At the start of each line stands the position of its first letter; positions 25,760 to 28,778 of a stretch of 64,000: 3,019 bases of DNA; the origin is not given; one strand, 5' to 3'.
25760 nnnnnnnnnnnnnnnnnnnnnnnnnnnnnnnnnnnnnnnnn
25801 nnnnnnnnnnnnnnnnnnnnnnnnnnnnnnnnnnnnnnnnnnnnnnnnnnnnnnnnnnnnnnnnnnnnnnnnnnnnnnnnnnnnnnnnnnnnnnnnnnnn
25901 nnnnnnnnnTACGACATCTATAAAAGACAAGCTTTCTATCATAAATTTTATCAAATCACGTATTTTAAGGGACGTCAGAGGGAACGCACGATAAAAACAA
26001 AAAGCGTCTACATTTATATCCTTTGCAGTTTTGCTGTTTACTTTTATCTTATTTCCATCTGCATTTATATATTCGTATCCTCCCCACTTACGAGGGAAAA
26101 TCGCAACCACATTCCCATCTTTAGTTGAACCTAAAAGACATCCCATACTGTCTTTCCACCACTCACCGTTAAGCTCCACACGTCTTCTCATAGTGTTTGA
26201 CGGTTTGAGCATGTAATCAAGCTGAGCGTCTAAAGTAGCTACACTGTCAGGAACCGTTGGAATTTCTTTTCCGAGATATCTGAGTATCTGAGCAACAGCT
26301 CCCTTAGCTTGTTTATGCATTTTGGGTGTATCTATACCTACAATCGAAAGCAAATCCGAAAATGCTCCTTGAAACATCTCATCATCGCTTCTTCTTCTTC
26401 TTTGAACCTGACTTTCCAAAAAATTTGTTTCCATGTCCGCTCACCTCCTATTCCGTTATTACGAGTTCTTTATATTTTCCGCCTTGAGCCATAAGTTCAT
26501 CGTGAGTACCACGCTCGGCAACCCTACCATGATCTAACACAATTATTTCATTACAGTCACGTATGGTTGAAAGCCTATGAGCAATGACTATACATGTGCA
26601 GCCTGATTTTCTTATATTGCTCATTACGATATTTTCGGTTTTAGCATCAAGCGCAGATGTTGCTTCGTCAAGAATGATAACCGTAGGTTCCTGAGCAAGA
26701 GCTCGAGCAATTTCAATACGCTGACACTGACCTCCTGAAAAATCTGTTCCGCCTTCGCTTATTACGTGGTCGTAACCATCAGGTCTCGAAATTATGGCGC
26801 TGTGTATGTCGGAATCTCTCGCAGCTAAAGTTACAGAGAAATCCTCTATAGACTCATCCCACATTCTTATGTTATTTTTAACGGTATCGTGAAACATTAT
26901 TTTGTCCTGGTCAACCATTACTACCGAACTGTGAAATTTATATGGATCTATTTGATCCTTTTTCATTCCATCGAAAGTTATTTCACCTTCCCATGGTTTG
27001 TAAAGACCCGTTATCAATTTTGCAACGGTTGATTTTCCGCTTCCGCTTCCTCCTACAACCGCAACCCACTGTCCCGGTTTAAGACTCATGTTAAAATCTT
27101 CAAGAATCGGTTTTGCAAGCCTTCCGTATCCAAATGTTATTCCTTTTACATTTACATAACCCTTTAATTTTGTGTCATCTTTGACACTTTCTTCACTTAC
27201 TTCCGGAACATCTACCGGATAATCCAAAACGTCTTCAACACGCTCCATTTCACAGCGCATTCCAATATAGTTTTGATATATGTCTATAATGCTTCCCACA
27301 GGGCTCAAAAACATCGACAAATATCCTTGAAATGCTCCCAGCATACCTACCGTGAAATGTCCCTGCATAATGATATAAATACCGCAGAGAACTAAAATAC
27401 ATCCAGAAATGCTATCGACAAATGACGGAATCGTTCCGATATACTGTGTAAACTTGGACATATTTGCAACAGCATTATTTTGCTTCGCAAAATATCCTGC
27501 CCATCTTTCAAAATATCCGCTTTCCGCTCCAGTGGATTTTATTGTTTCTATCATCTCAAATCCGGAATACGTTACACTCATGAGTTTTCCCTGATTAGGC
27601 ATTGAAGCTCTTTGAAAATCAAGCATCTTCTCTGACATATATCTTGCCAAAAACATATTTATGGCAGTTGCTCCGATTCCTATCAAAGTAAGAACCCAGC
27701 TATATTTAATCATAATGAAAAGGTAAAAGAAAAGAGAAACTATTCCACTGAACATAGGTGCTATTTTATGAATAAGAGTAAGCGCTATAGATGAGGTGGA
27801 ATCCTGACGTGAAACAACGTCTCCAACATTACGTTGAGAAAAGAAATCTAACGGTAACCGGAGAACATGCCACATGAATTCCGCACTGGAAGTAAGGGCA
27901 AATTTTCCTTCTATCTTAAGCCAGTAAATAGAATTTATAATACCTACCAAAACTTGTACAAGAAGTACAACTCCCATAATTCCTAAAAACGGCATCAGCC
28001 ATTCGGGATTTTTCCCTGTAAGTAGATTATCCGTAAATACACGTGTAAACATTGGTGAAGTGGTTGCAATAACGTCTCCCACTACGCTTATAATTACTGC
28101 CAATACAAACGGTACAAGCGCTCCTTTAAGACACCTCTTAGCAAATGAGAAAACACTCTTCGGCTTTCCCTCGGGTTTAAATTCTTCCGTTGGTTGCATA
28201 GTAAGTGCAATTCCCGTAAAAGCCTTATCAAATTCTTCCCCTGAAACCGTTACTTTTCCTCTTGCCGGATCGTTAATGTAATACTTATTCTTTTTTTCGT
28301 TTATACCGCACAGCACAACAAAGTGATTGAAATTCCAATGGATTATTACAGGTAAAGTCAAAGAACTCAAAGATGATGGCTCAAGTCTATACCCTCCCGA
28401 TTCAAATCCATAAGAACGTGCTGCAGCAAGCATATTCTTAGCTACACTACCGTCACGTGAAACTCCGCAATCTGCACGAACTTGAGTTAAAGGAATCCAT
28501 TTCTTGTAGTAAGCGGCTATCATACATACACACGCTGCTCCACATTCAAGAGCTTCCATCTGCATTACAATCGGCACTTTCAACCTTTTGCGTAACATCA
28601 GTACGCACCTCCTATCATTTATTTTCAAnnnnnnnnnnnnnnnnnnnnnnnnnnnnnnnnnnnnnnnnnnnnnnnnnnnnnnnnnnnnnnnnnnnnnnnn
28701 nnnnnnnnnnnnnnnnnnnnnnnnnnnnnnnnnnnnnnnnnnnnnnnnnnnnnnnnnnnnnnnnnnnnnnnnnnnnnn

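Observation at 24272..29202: Tripartite leader-peptide export operon: mini-HlyD, C39-peptidase ABC transporter, and ABC transporter with a degenerate peptidase domain (NHLM/PCAT-type)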

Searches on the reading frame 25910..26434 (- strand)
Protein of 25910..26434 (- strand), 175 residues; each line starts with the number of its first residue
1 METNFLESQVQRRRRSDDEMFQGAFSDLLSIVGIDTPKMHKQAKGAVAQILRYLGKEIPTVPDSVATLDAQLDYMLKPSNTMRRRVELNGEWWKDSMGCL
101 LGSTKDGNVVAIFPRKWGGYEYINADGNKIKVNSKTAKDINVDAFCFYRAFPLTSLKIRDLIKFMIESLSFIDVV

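Call 26: find_homologous_proteins(query=window:25916-26434:-)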
Query seq(173 aa) (173 aa): 6 proteins with E <= 0.001 among 35 candidates.
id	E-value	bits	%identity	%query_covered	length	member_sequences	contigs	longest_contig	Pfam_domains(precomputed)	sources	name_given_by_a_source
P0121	1.4e-108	378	99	100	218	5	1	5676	-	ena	-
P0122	5.6e-75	269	67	100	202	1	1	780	-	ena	-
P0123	6.3e-73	262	66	100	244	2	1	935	-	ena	-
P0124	1.6e-42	163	72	58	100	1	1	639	-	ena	-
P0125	1.6e-42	163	54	77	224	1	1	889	-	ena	-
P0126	9.6e-41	157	49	95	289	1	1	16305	-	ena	-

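Call 39: predict_structure(alignment_id=A2)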
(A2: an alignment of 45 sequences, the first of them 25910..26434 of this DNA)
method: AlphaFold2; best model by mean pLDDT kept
length: 175 residues; sequences in the alignment: 45
mean_pLDDT: 80.8   pTM: 0.71
mean pLDDT of the five models: 80.8, 77.7, 77.7, 76.5, 76.2
residues with pLDDT >= 90: 50; 70-90: 82; 50-70: 43; < 50: 0
segments of 3 or more residues with pLDDT < 50: none
pLDDT, mean of each block of 10 residues (from residue 1): 67 69 62 68 89 89 83 84 87 89 89 89 93 94 86 70 74 60
secondary structure, 60 per line:
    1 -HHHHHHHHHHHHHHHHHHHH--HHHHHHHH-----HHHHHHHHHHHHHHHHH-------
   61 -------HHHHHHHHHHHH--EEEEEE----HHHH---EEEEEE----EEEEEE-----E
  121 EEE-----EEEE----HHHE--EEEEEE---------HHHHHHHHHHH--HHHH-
elements in order: H2-21 H24-31 H37-53 H68-79 E82-87 H92-95 E99-104 E109-114 E120-123 E129-132 E143-148 H158-168 H171-174

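Call 41: fold_search(model_id=the predicted structure, library=pdb)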
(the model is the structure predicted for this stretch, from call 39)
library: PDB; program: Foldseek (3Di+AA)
matches with E <= 10: 686; with E <= 0.001: 0
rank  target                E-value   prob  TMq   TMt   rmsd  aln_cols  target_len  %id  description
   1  6mpz_D                4.6e-03  1.00  0.45  0.55   5.9       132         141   11  Crystal structure of a double glycine motif protease from AMS/PCAT transporter in complex with the leader peptide (released 2019-02-06)
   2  6mpz_B                7.5e-03  1.00  0.45  0.55   5.9       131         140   11  Crystal structure of a double glycine motif protease from AMS/PCAT transporter in complex with the leader peptide (released 2019-02-06)
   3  6mpz_A                9.6e-03  1.00  0.44  0.52   6.0       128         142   11  Crystal structure of a double glycine motif protease from AMS/PCAT transporter in complex with the leader peptide (released 2019-02-06)
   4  3zua_MODEL_1_A        1.0e-02  1.00  0.42  0.50   4.9       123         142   12  A C39-like domain (released 2012-08-01)
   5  3b79                  1.7e-02  0.99  0.43  0.56   4.5       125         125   10  Crystal structure of the N-terminal peptidase C39 like domain of the toxin secretion ATP-binding protein from Vibrio par (released 2007-11-13)
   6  8dck_A                1.9e-02  0.99  0.45  0.13   8.6       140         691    9  Structure of hemolysin A secretion system HlyB/D complex, ATP-bound (released 2022-09-14)
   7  8vpb_A                3.5e-02  0.98  0.43  0.13   9.4       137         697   11  Cryo-EM structure of the ABC transporter PCAT1 bound with MgADP_Class_2 (released 2024-10-30)
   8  9azl_A                3.9e-02  0.97  0.44  0.13   9.4       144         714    9  Cryo-EM structure of the ABC transporter PCAT1 bound with MgADP class1 (released 2024-10-30)
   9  8vp5_B                5.0e-02  0.97  0.46  0.14  10.0       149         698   10  Cryo-EM structure of the ABC transporter PCAT1 bound with ADP and Substrate (released 2024-10-30)
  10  7sgr_A                5.0e-02  0.97  0.45  0.13   8.1       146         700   11  Structure of hemolysin A secretion system HlyB/D complex (released 2022-09-14)
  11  2ra2_D                5.7e-02  0.63  0.19  0.45   5.5        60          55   22  X-Ray structure of the Q7CPV8 protein from Salmonella typhimurium at the resolution 1.9 A. Northeast Structural Genomi (released 2007-10-09)
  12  6v9z_A                6.0e-02  0.97  0.45  0.13   5.7       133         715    8  Cryo-EM structure of PCAT1 bound to its CtA peptide substrate (released 2020-01-22)
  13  7n87_MODEL_1_A        9.9e-02  0.94  0.44  0.49   7.4       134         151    9  Solution NMR structure of peptidase domain from Clostridium thermocellum PCAT1 (released 2021-12-29)
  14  8adc_A                1.1e-01  0.41  0.31  0.27  13.6       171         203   15  Viral tegument-like DUBs (released 2023-02-15)
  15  8xt9_A                1.3e-01  0.07  0.11  0.15  14.9        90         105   14  structure of LGR4 (released 2025-01-15)
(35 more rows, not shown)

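Call 67: search_solved_structures(query=window:25910-26434:-, max_evalue=10)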
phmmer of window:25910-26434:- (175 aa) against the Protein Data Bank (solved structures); distinct sequences matched with E-value up to 10: 1.
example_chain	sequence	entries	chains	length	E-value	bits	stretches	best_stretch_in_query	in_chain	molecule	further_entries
1ts5_A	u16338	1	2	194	1.2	12.2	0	89-144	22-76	TOXIC SHOCK SYNDROME TOXIN-1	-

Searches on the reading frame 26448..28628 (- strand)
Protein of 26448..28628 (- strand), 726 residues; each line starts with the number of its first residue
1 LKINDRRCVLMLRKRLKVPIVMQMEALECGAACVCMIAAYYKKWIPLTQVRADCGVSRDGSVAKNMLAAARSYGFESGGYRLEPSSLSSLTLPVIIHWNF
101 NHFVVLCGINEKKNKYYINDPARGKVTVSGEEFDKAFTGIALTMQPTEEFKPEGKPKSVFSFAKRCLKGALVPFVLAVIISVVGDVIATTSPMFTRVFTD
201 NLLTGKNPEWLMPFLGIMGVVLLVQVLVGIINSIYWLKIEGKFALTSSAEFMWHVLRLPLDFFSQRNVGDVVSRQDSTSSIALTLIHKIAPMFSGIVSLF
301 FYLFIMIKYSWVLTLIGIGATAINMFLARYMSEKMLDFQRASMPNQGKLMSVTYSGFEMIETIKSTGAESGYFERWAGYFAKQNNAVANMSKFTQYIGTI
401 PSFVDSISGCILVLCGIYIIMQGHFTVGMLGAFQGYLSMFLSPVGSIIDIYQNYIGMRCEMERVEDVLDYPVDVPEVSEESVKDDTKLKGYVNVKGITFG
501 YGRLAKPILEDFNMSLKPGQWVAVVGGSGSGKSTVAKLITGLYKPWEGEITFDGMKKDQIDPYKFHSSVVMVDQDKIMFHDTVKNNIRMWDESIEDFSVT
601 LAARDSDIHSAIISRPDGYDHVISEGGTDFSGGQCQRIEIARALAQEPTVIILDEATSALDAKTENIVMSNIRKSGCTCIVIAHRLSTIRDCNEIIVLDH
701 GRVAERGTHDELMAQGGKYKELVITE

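Call 3: search_protein_families(library=ncbifam, proteins=[window:26448-28628:-], max_evalue=0.01)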
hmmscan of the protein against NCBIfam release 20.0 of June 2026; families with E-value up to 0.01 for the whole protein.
window:26448-28628:- (726 aa): 192 families (the best 25 are shown)
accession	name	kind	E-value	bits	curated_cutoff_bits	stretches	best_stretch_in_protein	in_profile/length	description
TIGR03796.1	NHLM_micro_ABC1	equivalog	9.4e-263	873.6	853.3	1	17-723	1-709/710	NHLP family bacteriocin export ABC transporter peptidase/permease/ATPase subunit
TIGR01846.1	type_I_sec_HlyB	subfamily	9.2e-114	381.2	725.55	1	32-722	3-688/694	type I secretion system permease/ATPase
TIGR03797.1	NHLM_micro_ABC2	equivalog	5.2e-110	369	709.4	1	109-723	77-682/686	NHLP bacteriocin export ABC transporter permease/ATPase subunit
TIGR03375.1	type_I_sec_LssB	subfamily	6.4e-98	328.8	693.1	1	32-715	5-691/696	type I secretion system permease/ATPase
TIGR01193.1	bacteriocin_ABC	subfamily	1.2e-93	315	523.85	1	23-723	1-706/708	peptide cleavage/export ABC transporter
TIGR00958.1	3a01208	subfamily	1.9e-93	314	874.6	1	161-723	154-711/711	antigen peptide transporter 2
TIGR02203.1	MsbA_lipidA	equivalog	4.2e-84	283.1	602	1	172-722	10-565/572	lipid A export permease/ATP-binding protein MsbA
TIGR02204.1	MsbA_rel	hypoth_equivalog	3.4e-77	260.4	780.4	1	174-723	20-572/576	ABC transporter, permease/ATP-binding protein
NF045513.1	HepA_fam_ABC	equivalog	1.4e-76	258.2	725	1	159-719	41-602/610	heterocyst formation ABC transporter subunit HepA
NF052233.1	CphA_assoc_ABC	equivalog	3.1e-74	250.7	880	1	253-722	271-739/766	cyanophycin metabolism-associated ABC transporter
NF010178.0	PRK13657.1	equivalog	2.7e-73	247.4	733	1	206-723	52-567/588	glucan ABC transporter ATP-binding protein/ permease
NF045998.1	cleave_ABC_plasm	equivalog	6.7e-72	242.7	500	1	23-682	2-655/673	Mbov_0121 family peptidase domain-containing ABC transporter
NF008381.0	PRK11176.1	equivalog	3.8e-71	240.2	867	1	167-722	16-575/582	lipid A ABC transporter ATP-binding protein/permease MsbA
TIGR01842.1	type_I_sec_PrtD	subfamily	1.8e-68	231.4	510.15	1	174-714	8-542/544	type I secretion system permease/ATPase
NF008055.0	PRK10789.1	equivalog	5.5e-66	223.2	845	1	175-722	19-567/590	SmdA family multidrug ABC transporter permease/ATP-binding protein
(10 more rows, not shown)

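Call 4: search_protein_families(library=pfam, proteins=[window:26448-28628:-], max_evalue=0.01)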
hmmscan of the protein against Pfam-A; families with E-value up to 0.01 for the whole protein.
window:26448-28628:- (726 aa): 8 families
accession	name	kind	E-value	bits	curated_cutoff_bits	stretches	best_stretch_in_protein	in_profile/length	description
PF03412.21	Peptidase_C39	-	8.2e-36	123.2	22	1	17-148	1-132/133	Peptidase C39 family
PF00664.28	ABC_membrane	-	7.3e-31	108.3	28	1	175-444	2-274/274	ABC transporter transmembrane region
PF00005.33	ABC_tran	-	3.6e-30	105.8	25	1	509-658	1-137/137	ABC transporter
PF09778.15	Guanylate_cyc_2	-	7e-06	26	28.1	0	102-136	163-199/212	Guanylylate cyclase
PF12385.14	Peptidase_C70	-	0.00011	22.6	19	1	15-133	4-136/141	Papain-like cysteine protease AvrRpt2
PF02463.25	SMC_N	-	0.00035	20.5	40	1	631-698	138-211/220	RecF/RecN/SMC N terminal domain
PF13529.12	Peptidase_C39_2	-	0.0015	19.5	24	0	99-122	120-143/143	Peptidase_C39 like family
PF13148.11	DUF3987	-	0.0044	16.7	27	1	520-550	37-67/364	Protein of unknown function (DUF3987)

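Call 66: search_solved_structures(query=window:26448-28598:-, show_alignments=1, max_evalue=1e-40)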
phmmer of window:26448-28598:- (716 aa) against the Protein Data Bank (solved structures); distinct sequences matched with E-value up to 1e-40: 233 (the best 60 are shown).
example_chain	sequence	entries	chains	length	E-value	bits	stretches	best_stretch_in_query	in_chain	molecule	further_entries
4m2s_A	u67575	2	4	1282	3.4e-114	385.4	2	193-713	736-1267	Multidrug resistance protein 1A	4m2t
4q9h_A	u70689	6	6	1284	3.4e-114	385.4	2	193-713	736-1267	Multidrug resistance protein 1A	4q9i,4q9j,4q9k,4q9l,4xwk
6q81_A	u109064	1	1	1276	3.5e-114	385.4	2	193-713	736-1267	P-glycoprotein (ABCB1)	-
5kpi_A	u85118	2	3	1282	3.5e-114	385.4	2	193-713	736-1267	Multidrug resistance protein 1A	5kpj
3g60_A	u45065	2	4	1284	3.6e-114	385.4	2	193-713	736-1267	Multidrug resistance protein 1a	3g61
4ksb_A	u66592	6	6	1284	3.6e-114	385.4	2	193-713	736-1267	Multidrug resistance protein 1A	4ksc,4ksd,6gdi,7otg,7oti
6ujw_A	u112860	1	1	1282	4.1e-114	385.1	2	193-713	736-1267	ATP-dependent translocase ABCB1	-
6ujt_A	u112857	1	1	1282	5.7e-114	384.7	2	193-713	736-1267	ATP-dependent translocase ABCB1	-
6ujp_A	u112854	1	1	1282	6.7e-114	384.4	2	193-713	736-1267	ATP-dependent translocase ABCB1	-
6ujr_A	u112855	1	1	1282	8e-114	384.2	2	164-713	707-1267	ATP-dependent translocase ABCB1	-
4m1m_A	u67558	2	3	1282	9.5e-114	383.9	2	193-713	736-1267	Multidrug resistance protein 1A | ATP-dependent translocase ABCB1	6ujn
3g5u_A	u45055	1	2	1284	1e-113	383.9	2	193-713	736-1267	Multidrug resistance protein 1a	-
4lsg_A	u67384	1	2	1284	1e-113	383.9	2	193-713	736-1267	Multidrug resistance protein 1A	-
6ujs_A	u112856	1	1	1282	1.3e-113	383.5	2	245-713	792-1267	ATP-dependent translocase ABCB1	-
5ko2_A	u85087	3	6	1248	2.5e-113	382.6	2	195-713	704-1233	Multidrug resistance protein 1A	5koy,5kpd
4ry2_A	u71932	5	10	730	2.1e-89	303.5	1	7-710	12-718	ABC-type bacteriocin transporter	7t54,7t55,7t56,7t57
8hf4_A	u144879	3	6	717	1.8e-77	264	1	13-713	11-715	Transport/processing ATP-binding protein ComA | Competence factor transporting ATP-binding protein/permease ComA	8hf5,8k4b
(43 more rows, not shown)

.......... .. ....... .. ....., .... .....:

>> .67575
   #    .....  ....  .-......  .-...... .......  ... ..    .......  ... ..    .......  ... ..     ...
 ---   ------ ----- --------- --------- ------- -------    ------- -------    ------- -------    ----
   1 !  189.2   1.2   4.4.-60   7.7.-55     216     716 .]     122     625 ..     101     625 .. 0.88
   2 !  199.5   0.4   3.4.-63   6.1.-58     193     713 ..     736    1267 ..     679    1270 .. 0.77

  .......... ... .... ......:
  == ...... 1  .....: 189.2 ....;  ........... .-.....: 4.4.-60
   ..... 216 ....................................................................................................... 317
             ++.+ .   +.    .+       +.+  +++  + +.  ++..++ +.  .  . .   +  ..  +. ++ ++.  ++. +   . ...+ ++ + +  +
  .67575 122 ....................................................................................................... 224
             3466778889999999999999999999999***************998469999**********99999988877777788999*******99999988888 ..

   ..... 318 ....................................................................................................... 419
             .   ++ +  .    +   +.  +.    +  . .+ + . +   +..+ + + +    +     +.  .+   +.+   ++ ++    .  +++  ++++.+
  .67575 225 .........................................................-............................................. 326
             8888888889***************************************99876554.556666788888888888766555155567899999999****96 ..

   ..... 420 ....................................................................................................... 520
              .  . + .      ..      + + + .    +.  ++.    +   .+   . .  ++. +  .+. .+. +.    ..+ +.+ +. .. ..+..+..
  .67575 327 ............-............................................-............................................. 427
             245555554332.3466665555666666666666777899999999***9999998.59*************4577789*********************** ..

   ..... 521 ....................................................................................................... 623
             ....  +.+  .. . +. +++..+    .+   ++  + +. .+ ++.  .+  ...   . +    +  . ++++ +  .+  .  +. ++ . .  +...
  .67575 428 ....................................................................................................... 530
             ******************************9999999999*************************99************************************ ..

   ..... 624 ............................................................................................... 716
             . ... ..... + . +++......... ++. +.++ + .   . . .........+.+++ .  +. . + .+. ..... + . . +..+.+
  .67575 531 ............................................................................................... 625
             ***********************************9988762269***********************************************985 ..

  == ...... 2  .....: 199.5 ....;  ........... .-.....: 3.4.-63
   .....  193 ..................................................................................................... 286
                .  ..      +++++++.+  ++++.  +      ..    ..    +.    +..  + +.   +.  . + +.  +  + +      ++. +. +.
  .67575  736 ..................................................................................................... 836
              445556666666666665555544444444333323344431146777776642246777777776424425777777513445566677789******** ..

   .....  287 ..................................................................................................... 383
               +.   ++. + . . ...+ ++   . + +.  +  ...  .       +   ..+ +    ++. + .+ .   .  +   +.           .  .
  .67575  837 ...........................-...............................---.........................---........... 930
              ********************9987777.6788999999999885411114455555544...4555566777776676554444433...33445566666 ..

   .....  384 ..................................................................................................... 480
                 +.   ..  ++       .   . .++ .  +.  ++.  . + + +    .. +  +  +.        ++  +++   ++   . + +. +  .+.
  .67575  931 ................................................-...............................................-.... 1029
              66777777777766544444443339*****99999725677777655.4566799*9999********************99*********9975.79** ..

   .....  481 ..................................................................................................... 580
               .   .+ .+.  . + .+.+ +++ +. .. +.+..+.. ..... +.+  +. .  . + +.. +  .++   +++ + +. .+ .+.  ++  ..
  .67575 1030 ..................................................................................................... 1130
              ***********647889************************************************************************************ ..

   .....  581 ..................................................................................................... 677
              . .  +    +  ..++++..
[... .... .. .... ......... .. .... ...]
